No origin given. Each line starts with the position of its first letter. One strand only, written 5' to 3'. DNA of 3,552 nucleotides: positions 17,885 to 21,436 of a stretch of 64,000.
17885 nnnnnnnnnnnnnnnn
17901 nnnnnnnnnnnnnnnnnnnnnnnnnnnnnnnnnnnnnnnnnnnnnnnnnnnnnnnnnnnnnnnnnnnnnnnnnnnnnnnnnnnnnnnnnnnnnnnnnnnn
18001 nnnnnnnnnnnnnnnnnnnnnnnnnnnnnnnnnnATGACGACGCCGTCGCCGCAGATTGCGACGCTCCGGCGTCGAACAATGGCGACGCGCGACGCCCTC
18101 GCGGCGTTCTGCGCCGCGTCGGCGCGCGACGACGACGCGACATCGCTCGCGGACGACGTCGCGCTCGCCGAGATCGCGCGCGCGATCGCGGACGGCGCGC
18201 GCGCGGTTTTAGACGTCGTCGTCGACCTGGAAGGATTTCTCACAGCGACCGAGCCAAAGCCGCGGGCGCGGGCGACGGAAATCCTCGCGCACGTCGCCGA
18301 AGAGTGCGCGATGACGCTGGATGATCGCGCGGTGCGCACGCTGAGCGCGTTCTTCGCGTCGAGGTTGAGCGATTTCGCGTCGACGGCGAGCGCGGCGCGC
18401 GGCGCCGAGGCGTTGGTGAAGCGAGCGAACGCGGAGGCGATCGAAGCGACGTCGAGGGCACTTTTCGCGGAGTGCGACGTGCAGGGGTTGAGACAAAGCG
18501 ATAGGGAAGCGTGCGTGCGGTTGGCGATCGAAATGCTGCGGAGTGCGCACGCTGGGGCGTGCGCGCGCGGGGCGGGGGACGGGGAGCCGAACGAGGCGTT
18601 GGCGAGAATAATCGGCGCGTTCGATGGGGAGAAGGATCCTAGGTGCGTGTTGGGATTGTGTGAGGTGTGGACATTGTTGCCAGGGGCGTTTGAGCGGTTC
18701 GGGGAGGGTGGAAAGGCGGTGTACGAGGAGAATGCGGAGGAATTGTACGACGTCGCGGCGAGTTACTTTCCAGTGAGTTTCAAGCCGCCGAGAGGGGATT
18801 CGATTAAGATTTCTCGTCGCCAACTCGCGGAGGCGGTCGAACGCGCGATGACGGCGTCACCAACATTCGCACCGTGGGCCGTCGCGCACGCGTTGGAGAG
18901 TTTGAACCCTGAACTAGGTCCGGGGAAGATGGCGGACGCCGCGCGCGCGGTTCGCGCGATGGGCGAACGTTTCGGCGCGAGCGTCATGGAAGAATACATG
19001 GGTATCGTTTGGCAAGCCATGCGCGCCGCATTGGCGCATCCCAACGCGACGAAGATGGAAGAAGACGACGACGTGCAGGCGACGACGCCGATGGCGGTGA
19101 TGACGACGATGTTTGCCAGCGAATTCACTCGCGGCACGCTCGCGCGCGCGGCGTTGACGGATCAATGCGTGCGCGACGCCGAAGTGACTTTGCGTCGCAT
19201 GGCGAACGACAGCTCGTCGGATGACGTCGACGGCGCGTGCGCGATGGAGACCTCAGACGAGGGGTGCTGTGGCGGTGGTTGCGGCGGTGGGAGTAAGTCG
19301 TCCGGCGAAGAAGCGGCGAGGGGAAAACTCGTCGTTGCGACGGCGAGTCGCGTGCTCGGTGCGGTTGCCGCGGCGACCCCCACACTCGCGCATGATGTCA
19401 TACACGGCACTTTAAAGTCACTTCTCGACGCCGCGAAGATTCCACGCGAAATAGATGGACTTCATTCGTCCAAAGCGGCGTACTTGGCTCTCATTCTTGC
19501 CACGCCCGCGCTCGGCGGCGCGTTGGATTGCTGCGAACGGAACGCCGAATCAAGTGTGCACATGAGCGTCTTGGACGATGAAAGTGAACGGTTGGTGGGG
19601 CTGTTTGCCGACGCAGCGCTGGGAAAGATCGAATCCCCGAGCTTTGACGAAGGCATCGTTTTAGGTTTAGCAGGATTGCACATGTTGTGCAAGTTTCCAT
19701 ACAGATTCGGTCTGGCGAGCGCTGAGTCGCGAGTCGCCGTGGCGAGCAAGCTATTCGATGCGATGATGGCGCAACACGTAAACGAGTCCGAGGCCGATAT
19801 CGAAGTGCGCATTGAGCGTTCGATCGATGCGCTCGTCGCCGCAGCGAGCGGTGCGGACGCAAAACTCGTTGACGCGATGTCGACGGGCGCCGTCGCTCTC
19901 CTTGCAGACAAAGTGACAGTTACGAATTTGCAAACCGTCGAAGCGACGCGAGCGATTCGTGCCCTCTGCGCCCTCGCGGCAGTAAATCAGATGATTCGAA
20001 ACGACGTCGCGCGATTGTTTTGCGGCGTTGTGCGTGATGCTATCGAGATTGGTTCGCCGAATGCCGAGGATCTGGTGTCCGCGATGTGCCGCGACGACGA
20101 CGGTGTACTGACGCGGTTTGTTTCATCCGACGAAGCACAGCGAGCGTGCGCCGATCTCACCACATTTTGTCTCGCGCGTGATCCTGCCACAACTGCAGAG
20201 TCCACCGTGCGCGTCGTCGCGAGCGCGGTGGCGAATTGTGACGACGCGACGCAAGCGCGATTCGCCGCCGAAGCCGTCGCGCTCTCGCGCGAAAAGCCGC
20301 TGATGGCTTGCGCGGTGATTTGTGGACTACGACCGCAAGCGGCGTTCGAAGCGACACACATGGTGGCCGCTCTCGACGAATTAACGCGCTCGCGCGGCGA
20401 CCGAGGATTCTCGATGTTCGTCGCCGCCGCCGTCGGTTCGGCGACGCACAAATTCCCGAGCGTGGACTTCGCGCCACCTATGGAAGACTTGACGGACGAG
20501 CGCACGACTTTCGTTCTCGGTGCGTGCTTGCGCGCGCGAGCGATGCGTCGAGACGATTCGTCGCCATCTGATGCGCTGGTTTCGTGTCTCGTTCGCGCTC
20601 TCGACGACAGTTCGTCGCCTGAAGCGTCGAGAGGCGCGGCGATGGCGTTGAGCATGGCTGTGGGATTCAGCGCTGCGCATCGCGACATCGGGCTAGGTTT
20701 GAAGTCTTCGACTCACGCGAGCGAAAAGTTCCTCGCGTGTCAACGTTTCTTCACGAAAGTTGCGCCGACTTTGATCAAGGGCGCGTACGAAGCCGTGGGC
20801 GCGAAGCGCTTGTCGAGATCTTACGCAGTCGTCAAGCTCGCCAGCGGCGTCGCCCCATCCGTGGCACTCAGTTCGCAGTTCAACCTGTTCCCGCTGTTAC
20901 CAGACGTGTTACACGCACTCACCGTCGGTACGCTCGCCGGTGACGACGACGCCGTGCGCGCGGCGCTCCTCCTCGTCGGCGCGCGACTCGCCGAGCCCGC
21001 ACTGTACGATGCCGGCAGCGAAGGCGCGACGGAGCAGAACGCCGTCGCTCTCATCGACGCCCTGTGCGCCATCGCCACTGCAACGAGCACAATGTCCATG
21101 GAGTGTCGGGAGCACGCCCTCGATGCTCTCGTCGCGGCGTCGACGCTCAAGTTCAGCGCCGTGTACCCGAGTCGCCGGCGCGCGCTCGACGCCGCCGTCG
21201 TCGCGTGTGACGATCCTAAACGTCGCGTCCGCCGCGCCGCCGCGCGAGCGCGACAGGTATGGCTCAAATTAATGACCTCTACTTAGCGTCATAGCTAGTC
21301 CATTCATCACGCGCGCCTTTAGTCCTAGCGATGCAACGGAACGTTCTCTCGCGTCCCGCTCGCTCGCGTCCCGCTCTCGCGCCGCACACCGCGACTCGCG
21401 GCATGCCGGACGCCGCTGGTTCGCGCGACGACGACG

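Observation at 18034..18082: Head-to-head gene pairs with almost no intergenic space, including start codons sharing a CATG palindrome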

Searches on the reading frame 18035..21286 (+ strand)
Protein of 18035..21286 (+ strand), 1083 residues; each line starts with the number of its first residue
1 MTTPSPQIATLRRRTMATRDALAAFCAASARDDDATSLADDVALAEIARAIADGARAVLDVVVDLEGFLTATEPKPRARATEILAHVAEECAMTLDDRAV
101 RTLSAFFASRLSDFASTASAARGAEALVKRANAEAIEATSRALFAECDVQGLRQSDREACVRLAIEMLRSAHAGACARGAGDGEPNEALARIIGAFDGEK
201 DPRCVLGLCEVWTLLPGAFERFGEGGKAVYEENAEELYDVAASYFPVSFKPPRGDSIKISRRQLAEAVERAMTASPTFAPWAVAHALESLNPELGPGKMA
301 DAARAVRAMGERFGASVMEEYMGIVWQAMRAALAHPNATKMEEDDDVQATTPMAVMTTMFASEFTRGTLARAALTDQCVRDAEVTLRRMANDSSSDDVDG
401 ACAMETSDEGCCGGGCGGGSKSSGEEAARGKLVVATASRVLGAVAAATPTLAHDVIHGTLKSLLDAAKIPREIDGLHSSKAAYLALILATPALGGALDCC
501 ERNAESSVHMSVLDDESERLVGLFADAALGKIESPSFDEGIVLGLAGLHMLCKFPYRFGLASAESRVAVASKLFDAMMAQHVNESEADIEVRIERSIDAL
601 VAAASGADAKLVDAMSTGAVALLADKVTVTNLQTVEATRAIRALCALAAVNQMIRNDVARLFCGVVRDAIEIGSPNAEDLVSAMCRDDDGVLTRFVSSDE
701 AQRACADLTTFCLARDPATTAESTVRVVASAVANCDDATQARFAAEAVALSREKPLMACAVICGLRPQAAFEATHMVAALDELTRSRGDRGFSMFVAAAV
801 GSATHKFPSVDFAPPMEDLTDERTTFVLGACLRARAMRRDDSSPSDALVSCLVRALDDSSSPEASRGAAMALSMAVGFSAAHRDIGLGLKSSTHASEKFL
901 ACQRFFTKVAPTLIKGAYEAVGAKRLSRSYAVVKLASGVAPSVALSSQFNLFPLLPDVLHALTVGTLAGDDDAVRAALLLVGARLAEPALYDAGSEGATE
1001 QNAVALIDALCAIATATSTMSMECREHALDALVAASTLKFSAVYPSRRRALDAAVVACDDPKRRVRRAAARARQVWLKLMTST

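Call 8: search_protein_families(library=pfam, proteins=[window:18035-21286:+])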
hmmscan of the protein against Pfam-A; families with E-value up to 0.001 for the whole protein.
window:18035-21286:+ (1083 aa): 2 families
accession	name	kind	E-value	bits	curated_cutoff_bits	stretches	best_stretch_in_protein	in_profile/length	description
PF14500.11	MMS19_N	-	1.1e-55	189.5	26.7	1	62-333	1-260/262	Dos2-interacting transcription regulator of RNA-Pol-II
PF12460.14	MMS19_C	-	9.4e-08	31.9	32.9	1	756-1032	156-422/426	RNAPII transcription regulator C-terminal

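Call 22: find_homologous_proteins(query=window:18035-21283:+, max_evalue=1e-20)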
Query window:18035-21283:+ (1083 aa): 21 proteins with E <= 1e-20 among 8000 candidates.
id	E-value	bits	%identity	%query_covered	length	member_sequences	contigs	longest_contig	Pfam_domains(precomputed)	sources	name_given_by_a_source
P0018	0.0e+0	2267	100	99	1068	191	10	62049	PF12460.15,PF14500.12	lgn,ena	-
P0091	0.0e+0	1302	61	98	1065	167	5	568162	PF12460.15,PF14500.12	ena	-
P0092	0.0e+0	1295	61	98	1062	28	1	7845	PF12460.15,PF14500.12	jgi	-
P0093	0.0e+0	1256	62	94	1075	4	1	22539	PF12460.15,PF14500.12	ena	-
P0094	0.0e+0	1179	57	95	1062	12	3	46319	PF12460.15,PF14500.12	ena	-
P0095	0.0e+0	1132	55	97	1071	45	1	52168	PF12460.15,PF14500.12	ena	-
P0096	0.0e+0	1120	54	97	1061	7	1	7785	PF12460.15,PF14500.12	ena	-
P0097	0.0e+0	1117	53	100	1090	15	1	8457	PF12460.15,PF14500.12,PF13513.13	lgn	-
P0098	0.0e+0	1115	55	96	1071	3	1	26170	PF12460.15,PF14500.12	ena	-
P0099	0.0e+0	1093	54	95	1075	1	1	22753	PF12460.15,PF14500.12,PF13513.13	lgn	-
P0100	6.4e-291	986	52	95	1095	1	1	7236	PF14500.12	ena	-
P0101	8.4e-291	985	53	98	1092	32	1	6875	PF12460.15,PF14500.12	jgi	-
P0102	6.9e-254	863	49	93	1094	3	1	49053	PF14500.12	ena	-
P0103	1.6e-86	309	34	58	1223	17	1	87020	PF12460.15,PF14500.12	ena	-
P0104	3.1e-66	242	33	48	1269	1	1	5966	PF12460.15,PF14500.12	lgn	-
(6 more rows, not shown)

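Call 24: find_encoding_contigs(protein=P0091, flank=6000, max_places=2)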
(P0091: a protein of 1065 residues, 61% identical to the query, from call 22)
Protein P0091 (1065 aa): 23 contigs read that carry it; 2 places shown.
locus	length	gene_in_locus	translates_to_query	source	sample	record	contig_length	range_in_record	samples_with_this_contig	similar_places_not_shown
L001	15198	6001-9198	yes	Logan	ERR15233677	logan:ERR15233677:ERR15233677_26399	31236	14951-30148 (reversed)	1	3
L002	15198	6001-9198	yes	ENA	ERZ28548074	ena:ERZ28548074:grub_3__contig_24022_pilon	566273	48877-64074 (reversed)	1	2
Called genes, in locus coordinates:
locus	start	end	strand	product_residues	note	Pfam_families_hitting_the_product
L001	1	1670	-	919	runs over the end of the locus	?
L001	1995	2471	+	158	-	-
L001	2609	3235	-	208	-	PF07386:DUF1499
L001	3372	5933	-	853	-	PF07651:ANTH (weak), PF00069:Pkinase, PF07714:PK_Tyr_Ser-Thr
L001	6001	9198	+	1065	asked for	PF14500:MMS19_N, PF12460:MMS19_C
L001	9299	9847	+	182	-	-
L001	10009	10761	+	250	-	-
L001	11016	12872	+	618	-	PF00561:Abhydrolase_1 (weak), PF12146:Hydrolase_4 (faint)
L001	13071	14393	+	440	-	-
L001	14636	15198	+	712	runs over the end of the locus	-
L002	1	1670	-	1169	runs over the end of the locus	PF02460:Patched, PF12349:Sterol-sensing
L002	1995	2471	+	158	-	-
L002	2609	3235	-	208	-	PF07386:DUF1499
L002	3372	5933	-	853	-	PF07651:ANTH (weak), PF00069:Pkinase, PF07714:PK_Tyr_Ser-Thr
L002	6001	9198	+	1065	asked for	PF14500:MMS19_N, PF12460:MMS19_C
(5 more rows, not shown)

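Call 25: find_encoding_contigs(protein=P0095, flank=6000, max_places=2)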
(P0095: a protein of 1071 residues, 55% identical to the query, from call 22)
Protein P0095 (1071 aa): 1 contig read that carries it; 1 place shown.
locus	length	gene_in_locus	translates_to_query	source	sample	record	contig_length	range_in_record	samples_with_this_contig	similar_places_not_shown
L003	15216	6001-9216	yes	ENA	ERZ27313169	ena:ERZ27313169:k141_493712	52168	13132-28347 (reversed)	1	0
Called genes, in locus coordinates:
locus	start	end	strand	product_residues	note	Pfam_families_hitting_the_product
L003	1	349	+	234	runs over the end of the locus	-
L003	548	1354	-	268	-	PF01202:SKI, PF13238:AAA_18 (weak), PF13671:AAA_33 (weak)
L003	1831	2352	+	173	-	-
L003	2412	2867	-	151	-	PF07386:DUF1499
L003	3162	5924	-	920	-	PF07651:ANTH (weak), PF00069:Pkinase, PF07714:PK_Tyr_Ser-Thr, PF17667:Pkinase_fungal (weak)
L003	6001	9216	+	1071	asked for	PF14500:MMS19_N, PF12460:MMS19_C (weak)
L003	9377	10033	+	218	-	-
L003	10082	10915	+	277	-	PF03357:Snf7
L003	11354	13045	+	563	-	PF00561:Abhydrolase_1 (faint), PF12146:Hydrolase_4 (faint)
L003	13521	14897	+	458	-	-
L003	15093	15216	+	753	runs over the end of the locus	-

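Call 26: find_encoding_contigs(protein=P0094, flank=6000, max_places=1)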
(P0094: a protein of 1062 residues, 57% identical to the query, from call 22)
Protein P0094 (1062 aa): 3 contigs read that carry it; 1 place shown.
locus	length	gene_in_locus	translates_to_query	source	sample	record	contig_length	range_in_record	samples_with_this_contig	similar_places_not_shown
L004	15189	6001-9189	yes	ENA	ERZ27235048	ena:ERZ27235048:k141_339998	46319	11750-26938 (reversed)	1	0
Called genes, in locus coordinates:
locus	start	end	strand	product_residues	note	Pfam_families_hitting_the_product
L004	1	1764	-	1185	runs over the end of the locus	PF02460:Patched, PF12349:Sterol-sensing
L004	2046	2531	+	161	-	-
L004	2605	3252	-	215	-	PF07386:DUF1499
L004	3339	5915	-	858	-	PF00069:Pkinase, PF07714:PK_Tyr_Ser-Thr, PF17667:Pkinase_fungal (weak)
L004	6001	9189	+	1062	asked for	PF14500:MMS19_N, PF12460:MMS19_C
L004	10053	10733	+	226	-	PF03357:Snf7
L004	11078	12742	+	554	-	PF00561:Abhydrolase_1 (weak)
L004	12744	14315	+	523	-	PF21959:DUF6923 (faint)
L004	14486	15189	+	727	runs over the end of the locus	-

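Call 27: find_encoding_contigs(protein=P0102, flank=6000, max_places=1)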
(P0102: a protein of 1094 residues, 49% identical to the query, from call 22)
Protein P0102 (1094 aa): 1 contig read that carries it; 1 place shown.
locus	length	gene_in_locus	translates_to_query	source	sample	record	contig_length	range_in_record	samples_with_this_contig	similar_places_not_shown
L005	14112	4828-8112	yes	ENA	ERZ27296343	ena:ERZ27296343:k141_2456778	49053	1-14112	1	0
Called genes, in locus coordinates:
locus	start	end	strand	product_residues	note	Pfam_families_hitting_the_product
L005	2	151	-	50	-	?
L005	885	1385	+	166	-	-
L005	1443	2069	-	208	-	PF07386:DUF1499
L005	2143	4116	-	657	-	PF00069:Pkinase, PF07714:PK_Tyr_Ser-Thr, PF17667:Pkinase_fungal (weak)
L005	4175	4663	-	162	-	-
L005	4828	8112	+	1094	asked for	PF14500:MMS19_N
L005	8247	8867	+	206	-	PF18345:zf_CCCH_4 (faint)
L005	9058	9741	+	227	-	PF03357:Snf7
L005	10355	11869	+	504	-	PF00561:Abhydrolase_1 (weak)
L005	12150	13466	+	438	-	PF21959:DUF6923 (faint)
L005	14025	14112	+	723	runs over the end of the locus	-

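Call 28: find_encoding_contigs(protein=P0103, flank=6000, max_places=1)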
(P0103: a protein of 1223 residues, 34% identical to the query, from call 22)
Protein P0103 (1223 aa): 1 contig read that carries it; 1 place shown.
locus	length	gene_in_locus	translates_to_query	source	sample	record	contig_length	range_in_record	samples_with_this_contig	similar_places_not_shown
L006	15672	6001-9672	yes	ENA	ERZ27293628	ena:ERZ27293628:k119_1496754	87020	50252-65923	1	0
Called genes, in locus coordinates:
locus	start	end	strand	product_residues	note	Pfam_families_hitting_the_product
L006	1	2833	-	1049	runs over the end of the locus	PF07651:ANTH, PF00069:Pkinase, PF07714:PK_Tyr_Ser-Thr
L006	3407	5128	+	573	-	PF00916:Sulfate_transp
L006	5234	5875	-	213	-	-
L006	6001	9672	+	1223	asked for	PF14500:MMS19_N, PF12460:MMS19_C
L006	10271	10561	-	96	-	-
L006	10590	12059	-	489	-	PF00248:Aldo_ket_red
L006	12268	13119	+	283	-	PF00642:zf-CCCH (faint), PF14608:zf-CCCH_2 (faint), PF18345:zf_CCCH_4 (faint), PF18044:zf-CCCH_4 (weak)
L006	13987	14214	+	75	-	-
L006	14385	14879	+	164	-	PF03357:Snf7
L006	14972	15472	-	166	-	-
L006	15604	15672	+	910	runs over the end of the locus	PF00561:Abhydrolase_1, PF12146:Hydrolase_4 (faint), PF12697:Abhydrolase_6 (weak)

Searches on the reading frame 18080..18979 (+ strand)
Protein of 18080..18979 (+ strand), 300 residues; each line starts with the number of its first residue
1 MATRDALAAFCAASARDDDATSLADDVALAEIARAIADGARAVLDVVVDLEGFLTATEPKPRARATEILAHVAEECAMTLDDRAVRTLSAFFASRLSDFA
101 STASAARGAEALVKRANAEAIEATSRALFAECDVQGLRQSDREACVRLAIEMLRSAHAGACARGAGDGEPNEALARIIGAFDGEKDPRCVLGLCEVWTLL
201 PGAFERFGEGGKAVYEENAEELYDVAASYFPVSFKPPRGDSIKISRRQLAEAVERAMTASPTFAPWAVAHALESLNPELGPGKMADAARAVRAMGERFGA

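Call 57: find_related_loci(query=A1, collection=metagenome_contigs, flank=2500)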
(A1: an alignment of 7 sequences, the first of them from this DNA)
Query A1 (300 aa) in metagenome_contigs; peptide patterns used: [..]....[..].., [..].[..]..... (x = any residue, [..] = any of these).
312 stretches matched a pattern; 18 encode a relative of the query (tblastn E <= 1e-3); 18 distinct loci.
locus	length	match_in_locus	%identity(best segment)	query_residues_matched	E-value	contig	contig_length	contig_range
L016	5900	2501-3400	100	1-300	0e+0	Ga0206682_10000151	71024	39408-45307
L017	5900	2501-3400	100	1-300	0e+0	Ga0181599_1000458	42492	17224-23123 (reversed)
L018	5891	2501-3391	70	2-300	2e-124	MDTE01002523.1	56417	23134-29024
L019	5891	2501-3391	70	2-300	2e-123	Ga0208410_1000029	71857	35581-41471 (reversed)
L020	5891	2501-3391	69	2-300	1e-122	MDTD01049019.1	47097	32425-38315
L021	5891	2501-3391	69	2-300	2e-121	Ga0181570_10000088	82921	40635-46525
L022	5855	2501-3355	65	12-300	1e-118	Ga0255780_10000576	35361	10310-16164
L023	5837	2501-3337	65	17-300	9e-118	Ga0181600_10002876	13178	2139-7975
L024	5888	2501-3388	61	2-300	7e-100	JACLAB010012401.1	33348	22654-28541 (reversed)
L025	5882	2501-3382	61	4-300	8e-99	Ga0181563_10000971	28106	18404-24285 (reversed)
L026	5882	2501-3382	61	4-300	8e-99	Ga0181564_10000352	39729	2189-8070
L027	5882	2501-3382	61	4-300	8e-99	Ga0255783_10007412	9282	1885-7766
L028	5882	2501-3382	61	4-300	8e-99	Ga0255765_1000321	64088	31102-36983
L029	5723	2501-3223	48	62-299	5e-53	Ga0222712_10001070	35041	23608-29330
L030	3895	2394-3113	34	54-287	9e-20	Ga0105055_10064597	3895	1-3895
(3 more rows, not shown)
